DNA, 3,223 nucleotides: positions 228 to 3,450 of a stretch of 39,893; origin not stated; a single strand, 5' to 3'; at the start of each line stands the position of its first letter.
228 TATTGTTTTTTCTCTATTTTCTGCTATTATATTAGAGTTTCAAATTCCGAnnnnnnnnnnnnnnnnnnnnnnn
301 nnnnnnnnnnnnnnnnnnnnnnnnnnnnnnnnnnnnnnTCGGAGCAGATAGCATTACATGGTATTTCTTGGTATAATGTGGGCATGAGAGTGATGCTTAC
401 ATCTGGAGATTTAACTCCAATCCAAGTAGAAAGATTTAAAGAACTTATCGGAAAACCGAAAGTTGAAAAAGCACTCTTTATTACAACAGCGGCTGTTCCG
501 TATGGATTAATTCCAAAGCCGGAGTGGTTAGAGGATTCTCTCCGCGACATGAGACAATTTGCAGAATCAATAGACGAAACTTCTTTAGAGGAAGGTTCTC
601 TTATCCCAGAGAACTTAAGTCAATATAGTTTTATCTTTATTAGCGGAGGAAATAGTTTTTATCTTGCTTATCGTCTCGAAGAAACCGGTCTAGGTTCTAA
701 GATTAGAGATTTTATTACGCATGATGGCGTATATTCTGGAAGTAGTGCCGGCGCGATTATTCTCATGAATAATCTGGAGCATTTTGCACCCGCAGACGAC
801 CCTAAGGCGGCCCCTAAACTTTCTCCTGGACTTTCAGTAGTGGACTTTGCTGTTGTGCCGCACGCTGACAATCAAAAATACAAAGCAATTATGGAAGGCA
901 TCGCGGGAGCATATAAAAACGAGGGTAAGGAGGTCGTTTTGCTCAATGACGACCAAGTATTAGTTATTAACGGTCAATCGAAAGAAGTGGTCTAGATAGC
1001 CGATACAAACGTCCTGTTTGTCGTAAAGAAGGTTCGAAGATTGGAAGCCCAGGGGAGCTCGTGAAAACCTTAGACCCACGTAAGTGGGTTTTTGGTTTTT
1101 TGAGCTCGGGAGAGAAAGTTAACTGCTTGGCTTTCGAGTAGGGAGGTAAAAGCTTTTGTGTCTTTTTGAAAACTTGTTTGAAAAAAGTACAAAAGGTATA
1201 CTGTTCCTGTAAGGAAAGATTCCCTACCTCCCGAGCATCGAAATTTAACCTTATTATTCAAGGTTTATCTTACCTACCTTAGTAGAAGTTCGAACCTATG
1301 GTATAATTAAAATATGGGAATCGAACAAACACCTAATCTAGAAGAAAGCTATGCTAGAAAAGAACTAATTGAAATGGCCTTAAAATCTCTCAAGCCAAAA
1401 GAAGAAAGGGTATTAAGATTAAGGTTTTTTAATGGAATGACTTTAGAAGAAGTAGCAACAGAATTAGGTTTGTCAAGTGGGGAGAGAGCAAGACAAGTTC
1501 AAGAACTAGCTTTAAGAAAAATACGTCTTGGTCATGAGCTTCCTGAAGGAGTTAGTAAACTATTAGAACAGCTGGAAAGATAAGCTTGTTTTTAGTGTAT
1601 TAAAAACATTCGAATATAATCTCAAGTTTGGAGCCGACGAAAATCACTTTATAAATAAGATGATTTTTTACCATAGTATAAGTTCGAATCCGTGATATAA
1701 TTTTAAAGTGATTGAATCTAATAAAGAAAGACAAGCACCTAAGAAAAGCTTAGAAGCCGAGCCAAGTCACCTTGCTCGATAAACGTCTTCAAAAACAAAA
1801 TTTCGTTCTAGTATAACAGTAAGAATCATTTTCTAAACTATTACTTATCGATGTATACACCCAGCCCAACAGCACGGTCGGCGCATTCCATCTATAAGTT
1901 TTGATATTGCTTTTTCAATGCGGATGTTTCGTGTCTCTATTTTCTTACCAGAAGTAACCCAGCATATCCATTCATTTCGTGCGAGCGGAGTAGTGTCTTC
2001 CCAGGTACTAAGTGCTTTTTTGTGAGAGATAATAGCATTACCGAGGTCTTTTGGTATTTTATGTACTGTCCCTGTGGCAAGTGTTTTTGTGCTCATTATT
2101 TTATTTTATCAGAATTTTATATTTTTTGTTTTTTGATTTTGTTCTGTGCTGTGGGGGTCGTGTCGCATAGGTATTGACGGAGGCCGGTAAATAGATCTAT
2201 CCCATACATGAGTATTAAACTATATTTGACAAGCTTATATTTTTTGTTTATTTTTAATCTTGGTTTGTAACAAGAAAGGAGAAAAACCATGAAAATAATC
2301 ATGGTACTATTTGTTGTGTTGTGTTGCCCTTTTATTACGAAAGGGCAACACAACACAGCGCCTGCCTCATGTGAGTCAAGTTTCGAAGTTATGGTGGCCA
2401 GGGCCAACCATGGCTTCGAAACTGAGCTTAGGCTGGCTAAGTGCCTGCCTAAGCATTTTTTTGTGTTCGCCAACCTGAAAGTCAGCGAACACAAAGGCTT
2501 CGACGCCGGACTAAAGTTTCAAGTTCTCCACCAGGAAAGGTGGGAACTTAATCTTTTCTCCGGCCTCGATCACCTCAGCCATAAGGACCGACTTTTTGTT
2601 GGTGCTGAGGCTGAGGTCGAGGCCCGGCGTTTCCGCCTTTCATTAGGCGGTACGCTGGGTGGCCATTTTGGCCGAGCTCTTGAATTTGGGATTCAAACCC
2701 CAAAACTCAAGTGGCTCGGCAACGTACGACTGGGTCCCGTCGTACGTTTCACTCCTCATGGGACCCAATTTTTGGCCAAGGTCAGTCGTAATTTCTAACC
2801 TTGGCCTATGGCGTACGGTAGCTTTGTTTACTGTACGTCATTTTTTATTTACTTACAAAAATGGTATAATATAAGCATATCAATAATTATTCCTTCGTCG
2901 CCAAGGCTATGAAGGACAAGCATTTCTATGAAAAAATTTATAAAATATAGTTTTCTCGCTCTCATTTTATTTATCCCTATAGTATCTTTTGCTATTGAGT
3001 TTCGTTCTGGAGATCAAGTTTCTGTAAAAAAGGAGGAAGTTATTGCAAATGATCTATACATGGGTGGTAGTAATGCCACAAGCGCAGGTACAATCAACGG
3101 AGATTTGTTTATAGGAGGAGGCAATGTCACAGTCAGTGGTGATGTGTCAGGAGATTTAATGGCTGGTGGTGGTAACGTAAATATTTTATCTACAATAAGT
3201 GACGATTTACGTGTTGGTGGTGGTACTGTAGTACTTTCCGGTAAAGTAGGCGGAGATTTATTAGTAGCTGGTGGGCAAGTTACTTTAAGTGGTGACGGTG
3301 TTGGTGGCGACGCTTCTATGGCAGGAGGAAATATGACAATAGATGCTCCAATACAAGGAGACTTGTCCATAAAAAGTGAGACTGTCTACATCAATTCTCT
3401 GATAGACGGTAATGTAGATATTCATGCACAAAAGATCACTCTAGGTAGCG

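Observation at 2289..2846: GC-rich 0.55-kb module tiled end to end with strong stem-loops: large structured RNA or palindrome-built foreign gene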

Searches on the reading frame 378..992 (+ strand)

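Call 8: search_protein_families(library=pfam, proteins=[window:378-992:+], max_evalue=1)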
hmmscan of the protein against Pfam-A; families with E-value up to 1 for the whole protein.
window:378-992:+ (205 aa): 3 families
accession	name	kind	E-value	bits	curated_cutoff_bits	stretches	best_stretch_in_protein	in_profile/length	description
PF03575.23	Peptidase_S51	-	3.2e-24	86.2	23.9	1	18-203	20-204/206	Peptidase family S51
PF01174.25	SNO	-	0.057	13.7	27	1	77-134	28-86/188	SNO glutamine amidotransferase family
PF07685.20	GATase_3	-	0.086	12.9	27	1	78-163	35-119/196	CobB/CobQ-like glutamine amidotransferase domain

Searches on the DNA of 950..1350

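Call 85: search_rna_families(source=window, start=950, end=1350, threshold=evalue, max_evalue=1)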
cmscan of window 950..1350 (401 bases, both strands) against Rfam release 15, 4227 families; matches with E-value up to 1: 1.
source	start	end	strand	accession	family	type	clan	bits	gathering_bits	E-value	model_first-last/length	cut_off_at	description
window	1094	1176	+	RF02207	WT1-AS_5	Gene; lncRNA;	-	18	80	0.049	1-79/79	no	WT1 antisense RNA conserved region 5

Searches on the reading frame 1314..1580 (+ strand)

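Call 8: search_protein_families(library=pfam, proteins=[window:1314-1580:+], max_evalue=1)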
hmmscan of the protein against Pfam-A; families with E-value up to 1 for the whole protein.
window:1314-1580:+ (89 aa): 5 families
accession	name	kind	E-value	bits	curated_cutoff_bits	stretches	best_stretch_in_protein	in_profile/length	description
PF04545.22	Sigma70_r4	-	2.1e-13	50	24.1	1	22-71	1-49/50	Sigma-70, region 4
PF08281.18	Sigma70_r4_2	-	4.3e-09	36.3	25.7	1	17-56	2-41/54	Sigma-70, region 4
PF07638.17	Sigma70_ECF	-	1.3e-05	25.6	21.1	1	17-60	128-170/185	ECF sigma factor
PF06969.22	HemN_C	-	0.052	14.1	24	1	29-65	8-45/67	HemN C-terminal domain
PF17449.7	YrzK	-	0.19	12.5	27.8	1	44-60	32-48/54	Uncharacterized YrzK-like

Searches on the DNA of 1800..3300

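Call 6: search_rna_families(source=window, start=1800, end=3300, threshold=evalue, max_evalue=1)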
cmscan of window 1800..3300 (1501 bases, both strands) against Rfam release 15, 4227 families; matches with E-value up to 1: 6.
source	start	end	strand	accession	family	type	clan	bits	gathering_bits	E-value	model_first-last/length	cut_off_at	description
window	2198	2291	+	RF01054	preQ1-II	Cis-reg; riboswitch;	-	26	47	0.1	1-99/99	no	PreQ1-II (pre queuosine) riboswitch aptamer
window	2222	2364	-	RF01644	ceN59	Gene; snRNA; snoRNA; HACA-box;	-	25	50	0.19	1-137/137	no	Caenorhabditis snoRNA ceN59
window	2378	2483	-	RF02618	SSRC34_2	Gene; sRNA;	-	24.1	48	0.31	1-125/125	no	Streptococcus sRNA 34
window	2303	2369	+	RF03323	mir-3613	Gene; miRNA;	-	22.4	91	0.087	1-86/86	no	mir-3613 microRNA precursor family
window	2313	2359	+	RF03644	mir-2064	Gene; miRNA;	-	20.6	100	0.19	10-60/70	no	mir-2064 microRNA precursor family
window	2313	2359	-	RF03644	mir-2064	Gene; miRNA;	-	19.5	100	0.4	10-60/70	no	mir-2064 microRNA precursor family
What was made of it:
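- On Known RNA families in Rfam 15 (including OLE, GOLLD, ROOL, HEARO, raiA, RNase P, tmRNA, 6S, SRP, group I/II introns): The best hits score 18-26 bits against gathering scores of 47-100, all with E of at least 0.087 (call 6).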

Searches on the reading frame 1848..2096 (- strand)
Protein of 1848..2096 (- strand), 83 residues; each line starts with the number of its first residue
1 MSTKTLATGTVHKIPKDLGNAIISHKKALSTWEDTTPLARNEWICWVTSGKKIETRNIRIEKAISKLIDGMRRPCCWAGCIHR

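Call 8: search_protein_families(library=pfam, proteins=[window:1848-2096:-], max_evalue=1)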
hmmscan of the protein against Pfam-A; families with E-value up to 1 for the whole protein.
window:1848-2096:- (83 aa): 1 family
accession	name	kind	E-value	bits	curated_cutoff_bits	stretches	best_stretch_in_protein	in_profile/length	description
PF13376.11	OmdA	-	5.7e-15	55.5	25.6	1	13-68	3-58/60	Bacteriocin-protection, YdeI or OmpD-Associated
